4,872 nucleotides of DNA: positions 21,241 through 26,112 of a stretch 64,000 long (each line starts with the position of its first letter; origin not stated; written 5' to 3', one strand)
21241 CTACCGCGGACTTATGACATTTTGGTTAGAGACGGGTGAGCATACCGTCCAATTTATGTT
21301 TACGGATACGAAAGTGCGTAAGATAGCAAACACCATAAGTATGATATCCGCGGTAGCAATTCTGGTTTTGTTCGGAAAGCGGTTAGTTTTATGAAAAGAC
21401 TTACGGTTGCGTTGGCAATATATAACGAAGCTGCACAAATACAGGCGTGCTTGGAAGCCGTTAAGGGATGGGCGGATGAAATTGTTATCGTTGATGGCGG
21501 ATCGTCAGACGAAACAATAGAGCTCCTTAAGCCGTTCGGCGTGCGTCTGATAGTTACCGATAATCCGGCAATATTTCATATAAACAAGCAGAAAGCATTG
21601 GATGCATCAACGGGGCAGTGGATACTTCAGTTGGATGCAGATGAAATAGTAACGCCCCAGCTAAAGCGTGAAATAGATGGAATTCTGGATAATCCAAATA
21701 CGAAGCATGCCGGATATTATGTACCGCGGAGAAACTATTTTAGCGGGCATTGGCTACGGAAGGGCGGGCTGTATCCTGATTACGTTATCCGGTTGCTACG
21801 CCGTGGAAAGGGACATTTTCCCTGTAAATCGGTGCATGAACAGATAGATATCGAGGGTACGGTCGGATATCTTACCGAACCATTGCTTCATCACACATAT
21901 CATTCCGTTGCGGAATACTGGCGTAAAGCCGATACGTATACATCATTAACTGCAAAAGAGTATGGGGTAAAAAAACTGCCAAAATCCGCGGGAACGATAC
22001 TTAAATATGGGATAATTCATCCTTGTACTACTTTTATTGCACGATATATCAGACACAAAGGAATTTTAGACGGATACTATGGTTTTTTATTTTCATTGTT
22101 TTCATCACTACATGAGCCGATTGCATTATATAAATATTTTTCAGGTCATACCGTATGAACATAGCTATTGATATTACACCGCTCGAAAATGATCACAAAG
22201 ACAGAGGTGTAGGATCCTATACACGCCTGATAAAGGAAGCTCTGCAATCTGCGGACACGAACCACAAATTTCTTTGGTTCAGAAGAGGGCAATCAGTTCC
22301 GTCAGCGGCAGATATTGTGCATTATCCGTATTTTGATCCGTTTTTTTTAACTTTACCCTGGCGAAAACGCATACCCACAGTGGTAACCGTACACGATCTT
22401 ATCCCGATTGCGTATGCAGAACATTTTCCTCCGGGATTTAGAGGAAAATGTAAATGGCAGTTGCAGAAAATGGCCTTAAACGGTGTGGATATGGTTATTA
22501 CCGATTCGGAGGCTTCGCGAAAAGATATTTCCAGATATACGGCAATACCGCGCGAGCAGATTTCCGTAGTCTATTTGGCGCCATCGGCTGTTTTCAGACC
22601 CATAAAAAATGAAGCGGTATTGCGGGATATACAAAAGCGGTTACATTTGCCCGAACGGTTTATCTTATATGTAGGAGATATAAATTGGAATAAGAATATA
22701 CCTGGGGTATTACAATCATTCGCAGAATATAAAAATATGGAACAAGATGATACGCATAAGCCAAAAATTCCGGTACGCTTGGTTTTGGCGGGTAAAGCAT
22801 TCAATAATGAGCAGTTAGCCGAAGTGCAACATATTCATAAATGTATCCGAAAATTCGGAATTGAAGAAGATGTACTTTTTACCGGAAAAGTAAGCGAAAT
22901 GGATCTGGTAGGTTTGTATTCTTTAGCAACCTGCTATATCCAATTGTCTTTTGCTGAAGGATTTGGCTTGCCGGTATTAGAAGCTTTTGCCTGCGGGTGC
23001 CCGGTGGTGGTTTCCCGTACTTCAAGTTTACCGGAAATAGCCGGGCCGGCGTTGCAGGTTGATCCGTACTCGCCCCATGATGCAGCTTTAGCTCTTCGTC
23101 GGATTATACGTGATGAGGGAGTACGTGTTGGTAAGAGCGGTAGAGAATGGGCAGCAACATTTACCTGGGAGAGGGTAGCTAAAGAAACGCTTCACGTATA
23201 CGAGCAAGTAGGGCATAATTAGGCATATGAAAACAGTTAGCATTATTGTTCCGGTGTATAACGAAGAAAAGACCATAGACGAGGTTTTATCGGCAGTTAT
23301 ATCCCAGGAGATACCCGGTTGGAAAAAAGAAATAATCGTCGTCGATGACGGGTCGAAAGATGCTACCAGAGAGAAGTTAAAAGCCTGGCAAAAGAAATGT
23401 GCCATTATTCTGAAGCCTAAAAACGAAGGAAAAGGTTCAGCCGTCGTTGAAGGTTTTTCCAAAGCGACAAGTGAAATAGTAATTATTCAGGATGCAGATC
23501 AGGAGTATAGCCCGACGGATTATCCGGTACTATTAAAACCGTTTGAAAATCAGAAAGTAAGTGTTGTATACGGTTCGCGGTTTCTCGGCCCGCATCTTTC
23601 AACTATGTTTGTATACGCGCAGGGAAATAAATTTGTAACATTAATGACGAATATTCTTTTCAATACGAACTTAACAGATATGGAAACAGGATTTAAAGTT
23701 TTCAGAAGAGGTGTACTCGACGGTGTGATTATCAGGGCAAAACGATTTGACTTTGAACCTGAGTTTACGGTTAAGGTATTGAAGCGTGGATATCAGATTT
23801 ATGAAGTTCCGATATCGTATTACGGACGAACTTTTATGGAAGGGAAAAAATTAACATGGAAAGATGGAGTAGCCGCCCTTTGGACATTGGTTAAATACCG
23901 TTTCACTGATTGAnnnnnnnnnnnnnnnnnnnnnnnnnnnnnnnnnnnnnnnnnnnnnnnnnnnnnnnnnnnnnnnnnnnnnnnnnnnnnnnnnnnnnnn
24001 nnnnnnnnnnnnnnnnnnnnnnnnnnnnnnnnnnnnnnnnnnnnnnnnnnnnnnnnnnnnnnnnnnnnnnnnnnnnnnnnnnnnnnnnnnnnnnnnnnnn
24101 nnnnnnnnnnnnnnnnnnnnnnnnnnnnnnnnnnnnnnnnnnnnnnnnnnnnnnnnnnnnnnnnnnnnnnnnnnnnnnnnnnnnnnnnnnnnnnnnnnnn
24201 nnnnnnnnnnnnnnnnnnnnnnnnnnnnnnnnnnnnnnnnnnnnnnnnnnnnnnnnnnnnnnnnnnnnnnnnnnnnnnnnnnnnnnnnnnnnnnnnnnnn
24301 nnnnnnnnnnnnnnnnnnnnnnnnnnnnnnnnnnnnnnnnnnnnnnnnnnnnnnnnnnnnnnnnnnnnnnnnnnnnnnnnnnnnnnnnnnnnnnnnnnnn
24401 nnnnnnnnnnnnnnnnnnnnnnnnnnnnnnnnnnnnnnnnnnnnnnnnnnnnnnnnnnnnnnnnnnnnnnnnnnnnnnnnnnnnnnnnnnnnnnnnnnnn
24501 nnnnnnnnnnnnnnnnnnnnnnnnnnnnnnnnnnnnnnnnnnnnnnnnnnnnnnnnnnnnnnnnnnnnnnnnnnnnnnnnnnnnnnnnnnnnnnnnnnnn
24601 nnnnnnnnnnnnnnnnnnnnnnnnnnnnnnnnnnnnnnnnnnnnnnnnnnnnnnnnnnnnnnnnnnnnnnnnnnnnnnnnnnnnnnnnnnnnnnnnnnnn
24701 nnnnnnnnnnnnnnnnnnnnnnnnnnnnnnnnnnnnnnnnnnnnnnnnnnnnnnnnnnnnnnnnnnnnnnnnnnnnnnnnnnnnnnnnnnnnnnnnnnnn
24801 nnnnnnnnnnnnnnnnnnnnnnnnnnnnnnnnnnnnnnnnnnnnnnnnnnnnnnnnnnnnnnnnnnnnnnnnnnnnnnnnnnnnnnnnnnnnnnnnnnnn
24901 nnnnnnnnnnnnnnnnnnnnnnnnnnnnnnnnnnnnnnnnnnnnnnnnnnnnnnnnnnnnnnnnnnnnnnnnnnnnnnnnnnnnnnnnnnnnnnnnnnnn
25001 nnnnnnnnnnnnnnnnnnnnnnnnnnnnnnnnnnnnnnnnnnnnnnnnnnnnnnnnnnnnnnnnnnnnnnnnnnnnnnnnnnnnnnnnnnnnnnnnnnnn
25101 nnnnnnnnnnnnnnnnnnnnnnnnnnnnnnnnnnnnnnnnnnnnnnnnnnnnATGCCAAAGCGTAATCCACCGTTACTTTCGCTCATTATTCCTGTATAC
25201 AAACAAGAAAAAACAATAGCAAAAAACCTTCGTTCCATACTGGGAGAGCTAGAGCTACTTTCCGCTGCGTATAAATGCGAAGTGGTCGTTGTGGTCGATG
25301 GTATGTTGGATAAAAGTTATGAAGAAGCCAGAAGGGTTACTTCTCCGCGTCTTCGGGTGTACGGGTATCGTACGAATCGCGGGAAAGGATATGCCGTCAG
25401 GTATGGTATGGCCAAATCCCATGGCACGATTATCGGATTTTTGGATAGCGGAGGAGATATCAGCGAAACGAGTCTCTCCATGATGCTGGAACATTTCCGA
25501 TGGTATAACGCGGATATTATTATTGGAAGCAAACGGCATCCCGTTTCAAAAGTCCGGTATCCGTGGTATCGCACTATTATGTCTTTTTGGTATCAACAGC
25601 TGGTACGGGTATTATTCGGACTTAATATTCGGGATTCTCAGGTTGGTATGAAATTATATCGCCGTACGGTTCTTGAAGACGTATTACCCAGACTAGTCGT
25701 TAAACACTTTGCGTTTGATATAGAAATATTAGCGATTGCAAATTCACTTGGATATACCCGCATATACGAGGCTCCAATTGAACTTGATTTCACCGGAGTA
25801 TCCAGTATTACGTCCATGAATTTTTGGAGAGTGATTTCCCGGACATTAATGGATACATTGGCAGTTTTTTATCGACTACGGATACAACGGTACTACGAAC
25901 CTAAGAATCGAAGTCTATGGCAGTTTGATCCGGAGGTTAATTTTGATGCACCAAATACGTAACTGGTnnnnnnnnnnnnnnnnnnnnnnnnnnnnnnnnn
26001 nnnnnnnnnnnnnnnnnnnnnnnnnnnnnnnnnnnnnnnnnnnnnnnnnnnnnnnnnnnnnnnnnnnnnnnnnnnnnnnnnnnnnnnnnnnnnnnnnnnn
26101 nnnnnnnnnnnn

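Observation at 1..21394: About a dozen paralogous GT-C membrane glycosyltransferases from at least three families packed into 21 kb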

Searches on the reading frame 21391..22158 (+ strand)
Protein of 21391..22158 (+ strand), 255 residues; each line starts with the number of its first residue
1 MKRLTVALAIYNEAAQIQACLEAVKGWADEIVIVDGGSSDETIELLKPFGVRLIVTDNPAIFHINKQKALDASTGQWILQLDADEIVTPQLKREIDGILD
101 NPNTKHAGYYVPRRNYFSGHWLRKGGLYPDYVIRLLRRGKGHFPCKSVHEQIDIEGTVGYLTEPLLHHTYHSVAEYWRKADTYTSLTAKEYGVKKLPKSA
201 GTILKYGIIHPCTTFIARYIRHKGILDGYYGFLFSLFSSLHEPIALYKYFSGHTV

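Call 6: search_protein_families(library=pfam, proteins=[window:21391-22158:+], max_evalue=0.01)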
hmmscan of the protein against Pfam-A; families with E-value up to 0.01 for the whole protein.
window:21391-22158:+ (255 aa): 2 families
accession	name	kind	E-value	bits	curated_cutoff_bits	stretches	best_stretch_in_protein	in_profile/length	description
PF00535.33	Glycos_transf_2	-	7.9e-18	65.4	23.3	1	6-126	2-130/168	Glycosyl transferase family 2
PF13704.12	Glyco_tranf_2_4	-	2e-06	28.7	27.5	1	12-88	2-85/98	Glycosyl transferase family 2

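Call 33: search_protein_families(library=ncbifam, proteins=[window:21391-22158:+], max_evalue=0.001)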
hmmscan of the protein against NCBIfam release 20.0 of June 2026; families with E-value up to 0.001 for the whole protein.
window:21391-22158:+ (255 aa): 6 families
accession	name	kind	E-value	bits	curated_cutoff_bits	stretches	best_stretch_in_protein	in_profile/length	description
TIGR04283.1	glyco_like_mftF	equivalog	1.1e-11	44.8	182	1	5-110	2-107/221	TIGR04283 family arsenosugar biosynthesis glycosyltransferase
TIGR04195.1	S_glycosyl_SunS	equivalog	9e-09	34.7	350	1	4-86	59-143/421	SunS family peptide S-glycosyltransferase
NF041875.1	EPS_EpsD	equivalog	6e-07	29.2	370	1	4-91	1-96/325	exopolysaccharide biosynthesis glycosyltransferase EpsD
NF007482.0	PRK10073.1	equivalog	7e-07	28.6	423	1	2-93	6-104/334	glycosyltransferase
NF041391.1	DPhHxTase_Halo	equivalog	5.5e-05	22.3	375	1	10-86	3-80/213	dolichyl-phosphate hexose transferase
NF058614.1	PPMAGASynPpgS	equivalog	0.00066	19.2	370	1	8-54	6-52/226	polyprenyl-phospho-N-acetylgalactosaminyl synthase PpgS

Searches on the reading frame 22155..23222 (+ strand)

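Call 6: search_protein_families(library=pfam, proteins=[window:22155-23222:+], max_evalue=0.01)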
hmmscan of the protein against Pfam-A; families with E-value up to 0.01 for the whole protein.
window:22155-23222:+ (355 aa): 6 families
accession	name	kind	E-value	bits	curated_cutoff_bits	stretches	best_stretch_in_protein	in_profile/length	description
PF00534.26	Glycos_transf_1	-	7.2e-27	94.4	26.4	1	165-322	13-160/172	Glycosyl transferases group 1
PF13692.12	Glyco_trans_1_4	-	1.2e-19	71.4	27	1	169-320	3-142/142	Glycosyl transferases group 1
PF13439.12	Glyco_transf_4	-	1.9e-13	51.2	28.5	1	51-140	72-163/170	Glycosyltransferase Family 4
PF13579.12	Glyco_trans_4_4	-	1.6e-08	35.5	29.7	1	52-140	72-156/158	Glycosyl transferase 4-like domain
PF20706.3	GT4-conflict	-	2.8e-06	27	26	1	249-294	273-318/385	Family 4 Glycosyltransferase in conflict systems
PF13524.12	Glyco_trans_1_2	-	5.2e-05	23.7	25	1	239-345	28-142/144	Glycosyl transferase-like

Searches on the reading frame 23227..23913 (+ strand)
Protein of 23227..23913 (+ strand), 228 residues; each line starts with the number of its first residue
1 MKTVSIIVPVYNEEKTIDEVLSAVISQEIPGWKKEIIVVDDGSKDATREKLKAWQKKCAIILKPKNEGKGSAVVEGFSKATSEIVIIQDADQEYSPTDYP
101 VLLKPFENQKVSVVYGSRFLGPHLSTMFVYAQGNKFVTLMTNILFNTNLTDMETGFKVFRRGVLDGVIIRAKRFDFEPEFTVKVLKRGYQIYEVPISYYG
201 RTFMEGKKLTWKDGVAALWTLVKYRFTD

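Call 6: search_protein_families(library=pfam, proteins=[window:23227-23913:+], max_evalue=0.01)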
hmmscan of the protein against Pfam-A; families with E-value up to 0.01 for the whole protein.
window:23227-23913:+ (228 aa): 4 families
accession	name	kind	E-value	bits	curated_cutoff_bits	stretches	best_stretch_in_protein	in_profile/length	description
PF00535.33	Glycos_transf_2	-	5.5e-36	124.5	23.3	1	5-165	1-165/168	Glycosyl transferase family 2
PF13641.12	Glyco_tranf_2_3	-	9.3e-11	42.6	27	1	4-130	3-134/230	Glycosyltransferase like family 2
PF10111.15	Glyco_tranf_2_2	-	1.7e-07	31.5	27.3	1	5-104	1-104/276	Glycosyltransferase like family 2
PF13704.12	Glyco_tranf_2_4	-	0.0058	17.5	27.5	1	34-99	20-74/98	Glycosyl transferase family 2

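Call 33: search_protein_families(library=ncbifam, proteins=[window:23227-23913:+], max_evalue=0.001)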
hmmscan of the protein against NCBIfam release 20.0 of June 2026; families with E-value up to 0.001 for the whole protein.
window:23227-23913:+ (228 aa): 23 families
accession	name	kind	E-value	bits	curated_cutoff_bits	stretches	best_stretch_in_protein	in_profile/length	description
TIGR04182.1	glyco_TIGR04182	equivalog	4.5e-33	114.9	325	1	4-224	2-217/293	S-layer glycoprotein N-glycosyltransferase AglJ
NF041391.1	DPhHxTase_Halo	equivalog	2.3e-20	72.5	375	1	10-202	3-187/213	dolichyl-phosphate hexose transferase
TIGR03937.1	PgaC_IcaA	equivalog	3.6e-19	69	422.3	1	2-116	45-161/407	poly-beta-1,6-N-acetyl-D-glucosamine synthase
NF058614.1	PPMAGASynPpgS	equivalog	8.4e-18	64.6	370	1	4-207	2-205/226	polyprenyl-phospho-N-acetylgalactosaminyl synthase PpgS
NF007986.1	PRK10714.1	equivalog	4.6e-17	62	529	1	2-207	6-209/316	undecaprenyl-phosphate 4-deoxy-4-formamido-L-arabinose transferase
NF041875.1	EPS_EpsD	equivalog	1.8e-16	60.5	370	1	4-117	1-115/325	exopolysaccharide biosynthesis glycosyltransferase EpsD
NF047588.1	GlcsyltransPgfSStrep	equivalog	2.1e-16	60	500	1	4-168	3-168/308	glycosyltransferase PgfS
NF007482.0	PRK10073.1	equivalog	2.7e-16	59.5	423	1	2-113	6-117/334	glycosyltransferase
TIGR03965.1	mycofact_glyco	equivalog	9.3e-15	54.4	280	1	2-116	74-189/467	mycofactocin biosynthesis glycosyltransferase MftF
TIGR04283.1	glyco_like_mftF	equivalog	2.3e-14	53.5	182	1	4-131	1-123/221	TIGR04283 family arsenosugar biosynthesis glycosyltransferase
NF010496.0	PRK13915.1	equivalog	6.8e-13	48.4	262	1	2-115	31-152/307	glucosyl-3-phosphoglycerate synthase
NF047683.1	TeichurnBiosyTuaG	equivalog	1.1e-12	48.1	400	1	3-99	7-104/252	teichuronic acid biosynthesis protein TuaG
TIGR04242.1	nodulat_NodC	equivalog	2.1e-09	36.9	550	1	3-96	49-146/395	chitooligosaccharide synthase NodC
NF053739.1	GlytfEpsEBac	equivalog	2.2e-08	33.4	450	1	4-92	3-93/265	glycosyltransferase EpsE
NF045692.1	OglycostaseCruG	equivalog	2.4e-08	33.3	600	1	2-114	41-160/386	2'-O-glycosyltransferase CruG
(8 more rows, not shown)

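Call 34: search_solved_structures(query=window:23227-23913:+, max_evalue=0.001)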
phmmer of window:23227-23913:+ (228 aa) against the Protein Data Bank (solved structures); distinct sequences matched with E-value up to 0.001: 28.
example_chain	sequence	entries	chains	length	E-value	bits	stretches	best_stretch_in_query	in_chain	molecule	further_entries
5mlz_A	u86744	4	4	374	6.9e-20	74.9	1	3-206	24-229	Dolichol monophosphate mannose synthase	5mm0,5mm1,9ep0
9bhc_C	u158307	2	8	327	1.6e-14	57.3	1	2-207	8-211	Undecaprenyl-phosphate 4-deoxy-4-formamido-L-arabinose transferase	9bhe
9hwj_A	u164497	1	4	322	1.6e-14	57.3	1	2-207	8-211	Undecaprenyl-phosphate 4-deoxy-4-formamido-L-arabinose transferase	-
8vxh_A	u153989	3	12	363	2.1e-14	56.9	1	2-207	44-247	Undecaprenyl-phosphate 4-deoxy-4-formamido-L-arabinose transferase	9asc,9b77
6p61_A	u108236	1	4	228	1.8e-11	47.4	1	3-106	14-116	Glycosyltransferase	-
6yv7_B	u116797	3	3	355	2.4e-10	43.6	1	4-95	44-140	Glycosyl transferase, family 2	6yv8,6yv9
6yv7_A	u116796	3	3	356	2.5e-10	43.6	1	4-95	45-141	Glycosyl transferase, family 2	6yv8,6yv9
9omj_A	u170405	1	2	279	1e-09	41.6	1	4-122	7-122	Glycosyltransferase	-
9omm_A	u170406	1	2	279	1e-09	41.6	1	4-121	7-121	Glycosyltransferase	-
9omh_A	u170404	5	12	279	1.1e-09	41.6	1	4-122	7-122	Glycosyltransferase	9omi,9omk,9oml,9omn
5tze_C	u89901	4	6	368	1.1e-07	35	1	4-92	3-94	Glycosyl transferase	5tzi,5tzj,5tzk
3bcv_A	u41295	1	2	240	1.3e-07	34.7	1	3-98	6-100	Putative glycosyltransferase protein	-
5tz8_A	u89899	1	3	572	2.3e-07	33.9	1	4-92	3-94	Glycosyl transferase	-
5eke_A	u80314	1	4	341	7.3e-07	32.3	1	4-149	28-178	Uncharacterized glycosyltransferase sll0501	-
5ekp_C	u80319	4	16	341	7.6e-07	32.2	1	4-149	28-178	Uncharacterized glycosyltransferase sll0501 | Glycosyltransferase sll0501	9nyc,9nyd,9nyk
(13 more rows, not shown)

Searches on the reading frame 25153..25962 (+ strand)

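Call 6: search_protein_families(library=pfam, proteins=[window:25153-25962:+], max_evalue=0.01)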
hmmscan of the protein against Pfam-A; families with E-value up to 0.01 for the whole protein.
window:25153-25962:+ (269 aa): 1 family
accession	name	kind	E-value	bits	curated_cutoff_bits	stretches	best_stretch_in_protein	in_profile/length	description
PF00535.33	Glycos_transf_2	-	4.3e-21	76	23.3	1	10-177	1-167/168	Glycosyl transferase family 2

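Call 33: search_protein_families(library=ncbifam, proteins=[window:25153-25962:+], max_evalue=0.001)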
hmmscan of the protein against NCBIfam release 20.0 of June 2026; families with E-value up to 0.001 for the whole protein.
window:25153-25962:+ (269 aa): 13 families
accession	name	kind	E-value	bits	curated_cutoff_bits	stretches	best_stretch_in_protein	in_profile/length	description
NF058614.1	PPMAGASynPpgS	equivalog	6.9e-09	35.5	370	1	11-218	4-203/226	polyprenyl-phospho-N-acetylgalactosaminyl synthase PpgS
TIGR03937.1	PgaC_IcaA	equivalog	7.9e-09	35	422.3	1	4-116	42-151/407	poly-beta-1,6-N-acetyl-D-glucosamine synthase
TIGR03111.1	glyc2_xrt_Gpos1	hypoth_equivalog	5.2e-08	32.1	363.95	1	7-142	49-187/439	TIGR03111 family XrtG-associated glycosyltransferase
NF041875.1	EPS_EpsD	equivalog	1e-07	31.7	370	1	9-140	1-130/325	exopolysaccharide biosynthesis glycosyltransferase EpsD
NF047588.1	GlcsyltransPgfSStrep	equivalog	1.6e-07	30.8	500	1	9-177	3-167/308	glycosyltransferase PgfS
NF007482.0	PRK10073.1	equivalog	2.1e-06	26.9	423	1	6-113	5-108/334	glycosyltransferase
TIGR04283.1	glyco_like_mftF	equivalog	6.7e-06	25.9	182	1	9-111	1-93/221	TIGR04283 family arsenosugar biosynthesis glycosyltransferase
NF047683.1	TeichurnBiosyTuaG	equivalog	1.7e-05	24.6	400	1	4-111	3-107/252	teichuronic acid biosynthesis protein TuaG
NF010496.0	PRK13915.1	equivalog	2.7e-05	23.4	262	1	9-106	33-130/307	glucosyl-3-phosphoglycerate synthase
TIGR03965.1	mycofact_glyco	equivalog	2.9e-05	23.1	280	1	6-116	73-180/467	mycofactocin biosynthesis glycosyltransferase MftF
NF041391.1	DPhHxTase_Halo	equivalog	7.3e-05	21.8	375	1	41-178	24-154/213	dolichyl-phosphate hexose transferase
TIGR04182.1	glyco_TIGR04182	equivalog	0.00026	20.5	325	1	11-209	4-188/293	S-layer glycoprotein N-glycosyltransferase AglJ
NF007986.1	PRK10714.1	equivalog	0.0006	18.9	529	1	9-178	8-173/316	undecaprenyl-phosphate 4-deoxy-4-formamido-L-arabinose transferase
